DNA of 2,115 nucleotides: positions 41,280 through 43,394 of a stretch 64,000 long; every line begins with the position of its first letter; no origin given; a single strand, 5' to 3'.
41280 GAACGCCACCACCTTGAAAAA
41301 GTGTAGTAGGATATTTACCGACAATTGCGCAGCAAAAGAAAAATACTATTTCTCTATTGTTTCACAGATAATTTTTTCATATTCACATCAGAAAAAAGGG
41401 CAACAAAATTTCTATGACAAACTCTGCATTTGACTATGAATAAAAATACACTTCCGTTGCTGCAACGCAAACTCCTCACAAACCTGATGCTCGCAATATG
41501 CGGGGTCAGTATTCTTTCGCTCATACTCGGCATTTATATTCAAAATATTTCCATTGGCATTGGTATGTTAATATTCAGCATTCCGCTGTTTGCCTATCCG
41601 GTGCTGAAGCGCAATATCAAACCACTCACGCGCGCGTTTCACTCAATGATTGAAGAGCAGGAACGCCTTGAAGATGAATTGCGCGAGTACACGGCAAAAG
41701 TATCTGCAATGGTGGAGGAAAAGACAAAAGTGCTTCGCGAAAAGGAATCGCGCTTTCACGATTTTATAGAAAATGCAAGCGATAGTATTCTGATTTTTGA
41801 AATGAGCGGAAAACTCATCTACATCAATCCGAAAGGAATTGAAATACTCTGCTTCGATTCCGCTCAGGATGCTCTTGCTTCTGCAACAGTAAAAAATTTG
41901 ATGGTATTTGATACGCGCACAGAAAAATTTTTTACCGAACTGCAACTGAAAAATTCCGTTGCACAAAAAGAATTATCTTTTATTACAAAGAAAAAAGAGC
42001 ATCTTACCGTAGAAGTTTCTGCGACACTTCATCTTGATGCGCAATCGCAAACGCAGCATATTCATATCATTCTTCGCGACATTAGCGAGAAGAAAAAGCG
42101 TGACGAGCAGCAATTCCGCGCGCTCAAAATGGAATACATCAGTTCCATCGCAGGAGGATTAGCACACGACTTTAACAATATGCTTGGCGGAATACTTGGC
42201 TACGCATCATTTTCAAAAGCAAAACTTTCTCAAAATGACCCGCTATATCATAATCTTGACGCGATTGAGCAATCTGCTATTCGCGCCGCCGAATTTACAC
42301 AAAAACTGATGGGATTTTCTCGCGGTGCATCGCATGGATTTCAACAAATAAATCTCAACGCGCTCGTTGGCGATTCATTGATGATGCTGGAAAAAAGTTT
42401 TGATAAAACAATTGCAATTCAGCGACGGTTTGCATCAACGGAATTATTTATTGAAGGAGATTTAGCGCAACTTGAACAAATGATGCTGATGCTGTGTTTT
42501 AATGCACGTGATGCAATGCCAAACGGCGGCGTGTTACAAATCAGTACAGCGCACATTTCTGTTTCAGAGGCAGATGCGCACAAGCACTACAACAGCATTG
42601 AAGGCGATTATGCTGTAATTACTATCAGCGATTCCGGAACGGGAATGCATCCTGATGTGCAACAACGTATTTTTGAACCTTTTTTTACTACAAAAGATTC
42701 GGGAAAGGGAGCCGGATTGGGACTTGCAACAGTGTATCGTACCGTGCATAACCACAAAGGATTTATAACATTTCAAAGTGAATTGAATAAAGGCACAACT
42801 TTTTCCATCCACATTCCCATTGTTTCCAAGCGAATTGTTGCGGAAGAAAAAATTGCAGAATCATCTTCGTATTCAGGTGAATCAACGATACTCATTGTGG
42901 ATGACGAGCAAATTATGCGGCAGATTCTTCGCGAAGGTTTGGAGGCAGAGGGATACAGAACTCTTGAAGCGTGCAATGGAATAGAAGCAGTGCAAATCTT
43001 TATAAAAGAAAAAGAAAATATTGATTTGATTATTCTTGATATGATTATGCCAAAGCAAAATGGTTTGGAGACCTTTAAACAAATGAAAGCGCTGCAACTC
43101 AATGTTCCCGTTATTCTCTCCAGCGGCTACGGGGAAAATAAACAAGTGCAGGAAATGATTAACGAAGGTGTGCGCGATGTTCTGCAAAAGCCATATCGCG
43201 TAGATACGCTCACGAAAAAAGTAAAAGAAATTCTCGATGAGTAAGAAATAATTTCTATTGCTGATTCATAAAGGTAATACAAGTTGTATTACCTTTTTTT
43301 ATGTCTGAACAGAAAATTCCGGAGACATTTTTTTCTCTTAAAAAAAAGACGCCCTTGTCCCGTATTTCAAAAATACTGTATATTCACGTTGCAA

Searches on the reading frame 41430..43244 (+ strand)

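Call 54: search_protein_families(library=pfam, proteins=[window:41430-43244:+])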
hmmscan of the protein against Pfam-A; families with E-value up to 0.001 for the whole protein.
window:41430-43244:+ (604 aa): 6 families
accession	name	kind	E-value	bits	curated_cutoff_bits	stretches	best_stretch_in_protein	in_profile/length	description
PF00072.30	Response_reg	-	7.8e-27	94.1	30.2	1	487-599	1-111/111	Response regulator receiver domain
PF02518.31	HATPase_c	-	4.5e-20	72.6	26.4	1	343-464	1-109/111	Histidine kinase-, DNA gyrase B-, and HSP90-like ATPase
PF00989.32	PAS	-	0.00012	22.5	22.6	1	108-218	2-113/113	PAS fold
PF00512.31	HisKA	-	0.00043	20.7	26.9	0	241-298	6-62/66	His Kinase A (phospho-acceptor) domain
PF13426.13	PAS_9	-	0.00046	20.9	27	0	118-220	2-103/103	PAS domain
PF13188.13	PAS_8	-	0.00073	19.8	21.8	0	108-147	2-40/65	PAS domain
